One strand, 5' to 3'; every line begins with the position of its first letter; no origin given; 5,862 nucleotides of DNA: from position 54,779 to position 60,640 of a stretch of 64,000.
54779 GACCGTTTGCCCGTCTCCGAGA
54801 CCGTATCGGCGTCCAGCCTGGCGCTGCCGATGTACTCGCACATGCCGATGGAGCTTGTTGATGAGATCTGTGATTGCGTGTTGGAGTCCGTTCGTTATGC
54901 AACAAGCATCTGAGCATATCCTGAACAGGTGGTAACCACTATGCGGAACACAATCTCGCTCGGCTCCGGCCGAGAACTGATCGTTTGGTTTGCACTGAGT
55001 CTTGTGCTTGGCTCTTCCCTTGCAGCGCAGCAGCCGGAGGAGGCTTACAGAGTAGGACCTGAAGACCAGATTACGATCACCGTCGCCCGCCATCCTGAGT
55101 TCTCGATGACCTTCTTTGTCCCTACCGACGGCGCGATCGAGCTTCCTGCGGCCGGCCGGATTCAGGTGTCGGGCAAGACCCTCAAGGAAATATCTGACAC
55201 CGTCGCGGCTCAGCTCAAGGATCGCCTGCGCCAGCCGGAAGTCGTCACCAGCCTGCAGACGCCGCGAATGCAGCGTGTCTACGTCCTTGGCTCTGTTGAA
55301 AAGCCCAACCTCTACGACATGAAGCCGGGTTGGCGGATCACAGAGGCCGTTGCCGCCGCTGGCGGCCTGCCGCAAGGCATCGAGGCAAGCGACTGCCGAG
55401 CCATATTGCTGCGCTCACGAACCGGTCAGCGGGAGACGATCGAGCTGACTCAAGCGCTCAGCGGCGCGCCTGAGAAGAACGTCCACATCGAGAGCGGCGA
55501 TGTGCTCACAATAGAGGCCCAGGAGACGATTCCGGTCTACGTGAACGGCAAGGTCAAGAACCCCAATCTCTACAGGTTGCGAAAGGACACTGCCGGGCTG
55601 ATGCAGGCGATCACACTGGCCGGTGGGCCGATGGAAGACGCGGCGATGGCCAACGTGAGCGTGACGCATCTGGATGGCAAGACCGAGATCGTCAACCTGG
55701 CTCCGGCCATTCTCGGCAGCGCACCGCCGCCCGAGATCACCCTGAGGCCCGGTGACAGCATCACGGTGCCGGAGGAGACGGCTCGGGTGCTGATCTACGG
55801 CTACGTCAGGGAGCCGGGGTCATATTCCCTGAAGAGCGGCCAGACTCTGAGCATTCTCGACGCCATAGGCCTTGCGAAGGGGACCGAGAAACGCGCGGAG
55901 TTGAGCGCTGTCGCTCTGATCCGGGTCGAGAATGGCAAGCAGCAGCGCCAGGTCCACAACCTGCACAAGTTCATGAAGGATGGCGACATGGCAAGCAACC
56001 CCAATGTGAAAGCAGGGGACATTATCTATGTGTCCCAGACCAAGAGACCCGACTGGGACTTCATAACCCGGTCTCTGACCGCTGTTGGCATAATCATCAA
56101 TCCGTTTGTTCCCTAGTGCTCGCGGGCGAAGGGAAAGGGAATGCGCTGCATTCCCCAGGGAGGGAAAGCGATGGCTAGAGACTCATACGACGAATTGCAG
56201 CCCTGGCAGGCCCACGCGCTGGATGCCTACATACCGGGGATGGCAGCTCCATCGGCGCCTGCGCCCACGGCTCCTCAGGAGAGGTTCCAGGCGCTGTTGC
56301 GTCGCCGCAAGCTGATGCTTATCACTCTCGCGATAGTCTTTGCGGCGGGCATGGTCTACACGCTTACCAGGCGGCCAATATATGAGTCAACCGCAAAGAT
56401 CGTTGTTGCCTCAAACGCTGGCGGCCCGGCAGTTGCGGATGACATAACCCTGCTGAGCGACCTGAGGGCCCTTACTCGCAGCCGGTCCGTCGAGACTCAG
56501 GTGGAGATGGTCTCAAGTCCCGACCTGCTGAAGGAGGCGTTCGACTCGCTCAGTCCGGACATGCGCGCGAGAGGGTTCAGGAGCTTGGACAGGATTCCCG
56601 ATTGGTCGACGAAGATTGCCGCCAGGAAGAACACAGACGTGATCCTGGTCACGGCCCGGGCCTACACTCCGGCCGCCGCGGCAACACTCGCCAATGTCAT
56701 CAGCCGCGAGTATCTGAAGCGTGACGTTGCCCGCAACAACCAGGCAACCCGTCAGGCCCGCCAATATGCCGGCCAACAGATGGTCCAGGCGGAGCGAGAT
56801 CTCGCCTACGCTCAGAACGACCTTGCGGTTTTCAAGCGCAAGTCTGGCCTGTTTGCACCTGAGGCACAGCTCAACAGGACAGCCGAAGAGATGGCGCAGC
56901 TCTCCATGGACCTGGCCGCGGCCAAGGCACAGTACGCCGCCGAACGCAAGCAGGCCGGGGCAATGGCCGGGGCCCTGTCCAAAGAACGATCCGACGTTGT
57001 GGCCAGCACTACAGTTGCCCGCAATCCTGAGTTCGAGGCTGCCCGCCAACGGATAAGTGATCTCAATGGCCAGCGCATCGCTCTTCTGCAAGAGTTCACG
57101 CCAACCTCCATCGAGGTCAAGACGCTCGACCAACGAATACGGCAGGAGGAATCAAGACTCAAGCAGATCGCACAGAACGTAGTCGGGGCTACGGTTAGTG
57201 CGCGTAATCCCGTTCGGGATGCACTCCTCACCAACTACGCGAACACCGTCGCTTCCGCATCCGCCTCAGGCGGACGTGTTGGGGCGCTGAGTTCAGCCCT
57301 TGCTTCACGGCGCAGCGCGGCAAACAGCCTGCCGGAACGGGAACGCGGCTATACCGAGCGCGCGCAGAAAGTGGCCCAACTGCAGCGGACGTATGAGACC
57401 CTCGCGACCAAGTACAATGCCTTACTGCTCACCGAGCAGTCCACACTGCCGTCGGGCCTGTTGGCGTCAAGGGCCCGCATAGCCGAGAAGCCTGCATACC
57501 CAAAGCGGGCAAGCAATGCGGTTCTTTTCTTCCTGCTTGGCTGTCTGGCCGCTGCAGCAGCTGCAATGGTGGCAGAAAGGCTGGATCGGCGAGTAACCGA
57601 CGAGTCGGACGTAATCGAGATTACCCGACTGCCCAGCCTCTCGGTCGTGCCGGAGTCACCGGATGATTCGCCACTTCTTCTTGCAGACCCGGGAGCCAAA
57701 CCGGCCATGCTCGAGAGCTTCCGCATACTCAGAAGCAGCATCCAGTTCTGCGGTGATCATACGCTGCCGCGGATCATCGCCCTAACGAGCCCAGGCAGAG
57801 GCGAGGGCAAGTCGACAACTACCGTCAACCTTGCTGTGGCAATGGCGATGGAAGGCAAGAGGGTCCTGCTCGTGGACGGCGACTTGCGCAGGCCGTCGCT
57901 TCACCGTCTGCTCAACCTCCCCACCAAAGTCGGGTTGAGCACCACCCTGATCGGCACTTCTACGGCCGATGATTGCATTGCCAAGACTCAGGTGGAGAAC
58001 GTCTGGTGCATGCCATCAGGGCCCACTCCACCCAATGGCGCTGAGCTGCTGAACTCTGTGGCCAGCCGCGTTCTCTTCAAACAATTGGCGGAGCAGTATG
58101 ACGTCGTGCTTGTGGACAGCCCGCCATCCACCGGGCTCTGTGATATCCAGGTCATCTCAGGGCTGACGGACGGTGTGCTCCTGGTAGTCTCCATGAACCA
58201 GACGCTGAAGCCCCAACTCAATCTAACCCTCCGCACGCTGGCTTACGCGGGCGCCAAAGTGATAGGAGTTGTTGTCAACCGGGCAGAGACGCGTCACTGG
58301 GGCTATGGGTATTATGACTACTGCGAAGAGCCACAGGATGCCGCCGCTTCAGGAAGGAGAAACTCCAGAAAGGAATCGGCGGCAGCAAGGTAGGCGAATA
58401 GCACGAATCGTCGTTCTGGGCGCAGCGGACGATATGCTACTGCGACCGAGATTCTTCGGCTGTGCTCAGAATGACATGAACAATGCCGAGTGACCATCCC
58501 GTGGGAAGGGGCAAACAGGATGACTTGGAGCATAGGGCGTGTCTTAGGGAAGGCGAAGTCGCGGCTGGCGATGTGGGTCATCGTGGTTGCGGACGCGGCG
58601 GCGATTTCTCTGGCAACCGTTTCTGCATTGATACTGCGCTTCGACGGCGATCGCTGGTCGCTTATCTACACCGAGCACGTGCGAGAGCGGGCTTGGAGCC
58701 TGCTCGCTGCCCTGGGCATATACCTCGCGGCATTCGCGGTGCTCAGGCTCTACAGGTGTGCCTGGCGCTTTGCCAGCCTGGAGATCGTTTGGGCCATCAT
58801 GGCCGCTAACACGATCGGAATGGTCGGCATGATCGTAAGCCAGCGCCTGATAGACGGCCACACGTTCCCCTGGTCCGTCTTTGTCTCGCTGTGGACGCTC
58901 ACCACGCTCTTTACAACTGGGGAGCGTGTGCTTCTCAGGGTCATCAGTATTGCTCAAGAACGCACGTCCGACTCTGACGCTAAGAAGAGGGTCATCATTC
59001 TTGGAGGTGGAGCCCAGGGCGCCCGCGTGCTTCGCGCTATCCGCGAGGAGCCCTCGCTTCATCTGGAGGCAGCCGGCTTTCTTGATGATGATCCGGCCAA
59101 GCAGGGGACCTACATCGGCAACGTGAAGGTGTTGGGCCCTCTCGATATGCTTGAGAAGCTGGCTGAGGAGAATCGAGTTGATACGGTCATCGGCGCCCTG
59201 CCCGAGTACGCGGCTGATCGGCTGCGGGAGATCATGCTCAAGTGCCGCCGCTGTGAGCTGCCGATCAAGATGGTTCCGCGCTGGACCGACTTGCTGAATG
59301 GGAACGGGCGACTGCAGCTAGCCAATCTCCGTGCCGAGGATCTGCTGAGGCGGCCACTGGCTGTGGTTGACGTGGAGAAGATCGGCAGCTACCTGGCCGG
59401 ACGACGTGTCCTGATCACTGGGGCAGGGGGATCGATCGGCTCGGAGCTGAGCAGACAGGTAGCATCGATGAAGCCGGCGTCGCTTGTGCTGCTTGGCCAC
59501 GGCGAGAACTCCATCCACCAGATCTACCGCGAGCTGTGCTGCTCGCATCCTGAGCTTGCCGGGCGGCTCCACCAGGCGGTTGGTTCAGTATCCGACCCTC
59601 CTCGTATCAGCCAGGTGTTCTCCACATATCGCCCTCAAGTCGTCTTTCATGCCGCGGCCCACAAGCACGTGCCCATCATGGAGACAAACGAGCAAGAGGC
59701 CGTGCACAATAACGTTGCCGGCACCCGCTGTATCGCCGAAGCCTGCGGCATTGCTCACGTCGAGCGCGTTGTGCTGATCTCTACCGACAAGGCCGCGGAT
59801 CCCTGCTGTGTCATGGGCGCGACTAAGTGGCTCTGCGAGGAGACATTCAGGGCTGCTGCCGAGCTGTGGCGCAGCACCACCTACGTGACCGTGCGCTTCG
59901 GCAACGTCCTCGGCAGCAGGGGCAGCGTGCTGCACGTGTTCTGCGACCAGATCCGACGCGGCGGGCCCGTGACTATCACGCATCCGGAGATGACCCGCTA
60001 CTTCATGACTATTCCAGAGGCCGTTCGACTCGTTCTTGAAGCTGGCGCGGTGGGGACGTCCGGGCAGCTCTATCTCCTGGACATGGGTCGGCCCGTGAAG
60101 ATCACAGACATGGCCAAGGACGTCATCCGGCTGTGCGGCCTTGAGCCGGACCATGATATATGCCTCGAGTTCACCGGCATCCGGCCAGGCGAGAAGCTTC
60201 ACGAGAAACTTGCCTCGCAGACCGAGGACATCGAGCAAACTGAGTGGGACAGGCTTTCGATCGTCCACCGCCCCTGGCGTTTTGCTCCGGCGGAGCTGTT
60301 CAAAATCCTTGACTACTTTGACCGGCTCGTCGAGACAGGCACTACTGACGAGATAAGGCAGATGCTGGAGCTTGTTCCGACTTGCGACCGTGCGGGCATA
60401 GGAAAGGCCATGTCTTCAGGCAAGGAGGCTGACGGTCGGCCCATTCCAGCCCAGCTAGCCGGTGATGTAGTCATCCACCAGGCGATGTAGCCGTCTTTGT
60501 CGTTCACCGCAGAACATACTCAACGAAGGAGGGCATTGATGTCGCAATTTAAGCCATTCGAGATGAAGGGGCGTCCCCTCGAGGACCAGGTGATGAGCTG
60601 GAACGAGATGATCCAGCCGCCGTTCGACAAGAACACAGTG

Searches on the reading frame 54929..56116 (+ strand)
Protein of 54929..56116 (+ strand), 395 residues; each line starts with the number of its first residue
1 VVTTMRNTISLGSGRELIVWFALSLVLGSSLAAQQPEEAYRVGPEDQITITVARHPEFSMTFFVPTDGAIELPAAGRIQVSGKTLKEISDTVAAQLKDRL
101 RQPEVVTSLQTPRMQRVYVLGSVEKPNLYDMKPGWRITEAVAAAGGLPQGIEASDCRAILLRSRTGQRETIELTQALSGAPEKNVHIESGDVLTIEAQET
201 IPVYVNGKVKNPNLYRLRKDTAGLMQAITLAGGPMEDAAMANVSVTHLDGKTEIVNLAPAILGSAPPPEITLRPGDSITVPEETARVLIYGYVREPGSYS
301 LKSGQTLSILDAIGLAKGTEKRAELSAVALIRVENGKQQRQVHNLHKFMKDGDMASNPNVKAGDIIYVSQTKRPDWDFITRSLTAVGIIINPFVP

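Call 92: search_protein_families(library=pfam, proteins=[window:54929-56116:+], max_evalue=0.0001)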
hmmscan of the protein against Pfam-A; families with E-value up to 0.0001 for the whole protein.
window:54929-56116:+ (395 aa): 3 families
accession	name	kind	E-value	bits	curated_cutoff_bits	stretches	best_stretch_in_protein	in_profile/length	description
PF22461.2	SLBB_2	-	2.3e-27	95.3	27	3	115-194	1-78/79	SLBB domain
PF10531.15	SLBB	-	1e-25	89.7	27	2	203-252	2-51/55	SLBB domain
PF02563.21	Poly_export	-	2.4e-22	79.3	28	1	35-109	2-76/77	Polysaccharide biosynthesis/export protein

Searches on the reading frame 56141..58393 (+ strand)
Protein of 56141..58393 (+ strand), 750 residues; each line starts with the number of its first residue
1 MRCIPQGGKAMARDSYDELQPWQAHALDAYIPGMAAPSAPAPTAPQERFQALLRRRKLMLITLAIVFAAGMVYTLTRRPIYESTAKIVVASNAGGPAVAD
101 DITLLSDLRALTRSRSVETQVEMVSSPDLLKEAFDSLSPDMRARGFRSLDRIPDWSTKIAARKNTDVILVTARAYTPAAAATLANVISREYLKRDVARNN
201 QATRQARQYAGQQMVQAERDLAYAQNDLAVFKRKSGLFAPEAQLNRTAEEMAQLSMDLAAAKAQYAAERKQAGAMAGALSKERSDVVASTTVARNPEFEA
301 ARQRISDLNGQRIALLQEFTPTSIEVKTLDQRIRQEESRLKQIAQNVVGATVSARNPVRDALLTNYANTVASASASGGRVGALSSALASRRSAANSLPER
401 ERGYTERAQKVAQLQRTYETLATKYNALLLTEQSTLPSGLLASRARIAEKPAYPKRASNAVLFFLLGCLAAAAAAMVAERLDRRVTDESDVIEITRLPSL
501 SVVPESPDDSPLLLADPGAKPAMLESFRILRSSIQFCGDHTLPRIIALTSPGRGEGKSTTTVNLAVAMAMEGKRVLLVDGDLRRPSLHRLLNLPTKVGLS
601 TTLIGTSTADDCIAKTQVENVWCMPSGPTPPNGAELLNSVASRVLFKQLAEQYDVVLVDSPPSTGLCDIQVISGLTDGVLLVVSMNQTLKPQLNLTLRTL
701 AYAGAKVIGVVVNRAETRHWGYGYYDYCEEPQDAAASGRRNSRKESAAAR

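Call 34: search_protein_families(library=pfam, proteins=[window:56141-58393:+], max_evalue=0.0001)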
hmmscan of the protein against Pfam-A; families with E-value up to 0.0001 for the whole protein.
window:56141-58393:+ (750 aa): 6 families
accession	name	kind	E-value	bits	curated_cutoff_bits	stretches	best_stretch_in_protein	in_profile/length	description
PF13614.12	AAA_31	-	2.2e-15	57.5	27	1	544-685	2-149/177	AAA domain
PF10609.15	ParA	-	5.9e-14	52.5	27.1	1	544-714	4-174/246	NUBPL iron-transfer P-loop NTPase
PF01656.29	CbiA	-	2.7e-11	43.9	25.4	1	546-719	1-87/125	CobQ/CobB/MinD/ParA nucleotide binding domain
PF02706.20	Wzz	-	8.3e-11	42.5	25.5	1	49-137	9-91/91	Chain length determinant protein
PF09140.17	MipZ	-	1.1e-07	31.9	20.7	1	546-677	3-123/262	ATPase MipZ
PF00142.24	Fer4_NifH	-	3.6e-05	23.8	25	1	554-621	10-73/271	4Fe-4S iron sulfur cluster binding proteins, NifH/frxC family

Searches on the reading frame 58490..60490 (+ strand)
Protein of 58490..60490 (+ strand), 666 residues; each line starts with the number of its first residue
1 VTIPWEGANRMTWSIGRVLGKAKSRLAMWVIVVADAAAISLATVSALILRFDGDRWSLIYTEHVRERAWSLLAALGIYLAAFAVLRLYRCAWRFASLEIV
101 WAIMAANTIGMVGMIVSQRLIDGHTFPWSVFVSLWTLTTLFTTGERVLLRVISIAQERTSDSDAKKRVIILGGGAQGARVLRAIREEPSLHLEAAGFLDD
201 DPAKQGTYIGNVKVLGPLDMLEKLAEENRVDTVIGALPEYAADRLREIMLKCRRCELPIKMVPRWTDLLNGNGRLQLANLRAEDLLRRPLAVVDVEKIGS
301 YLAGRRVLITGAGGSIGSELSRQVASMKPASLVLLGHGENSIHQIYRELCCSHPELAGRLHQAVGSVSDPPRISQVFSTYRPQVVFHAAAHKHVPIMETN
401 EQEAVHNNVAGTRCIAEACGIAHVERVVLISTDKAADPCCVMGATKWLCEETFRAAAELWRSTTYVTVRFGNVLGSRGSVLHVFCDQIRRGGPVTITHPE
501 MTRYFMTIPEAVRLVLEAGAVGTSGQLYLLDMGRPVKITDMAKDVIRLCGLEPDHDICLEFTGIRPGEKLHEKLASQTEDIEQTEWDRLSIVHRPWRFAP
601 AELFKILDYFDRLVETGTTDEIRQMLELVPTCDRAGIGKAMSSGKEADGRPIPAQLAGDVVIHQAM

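Call 92: search_protein_families(library=pfam, proteins=[window:58490-60490:+], max_evalue=0.0001)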
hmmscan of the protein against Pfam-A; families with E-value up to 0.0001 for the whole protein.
window:58490-60490:+ (666 aa): 6 families
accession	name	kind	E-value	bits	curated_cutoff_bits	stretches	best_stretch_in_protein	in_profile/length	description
PF02719.21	Polysacc_synt_2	-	3.2e-105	351.9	20.2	1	307-592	1-291/293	Polysaccharide biosynthesis protein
PF01370.27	Epimerase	-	1.5e-17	64.3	20.9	1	307-518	1-224/240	NAD dependent epimerase/dehydratase family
PF04321.23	RmlD_sub_bind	-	1.1e-14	54.6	27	1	306-497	2-176/287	RmlD substrate binding domain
PF13727.12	CoA_binding_3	-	1.1e-12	48.7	25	1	112-263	29-175/175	CoA-binding domain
PF16363.11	GDP_Man_Dehyd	-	1.4e-09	38.4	27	1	308-433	1-130/332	GDP-mannose 4,6 dehydratase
PF01073.25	3Beta_HSD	-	3e-05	23.7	22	1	308-438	1-122/280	3-beta hydroxysteroid dehydrogenase/isomerase family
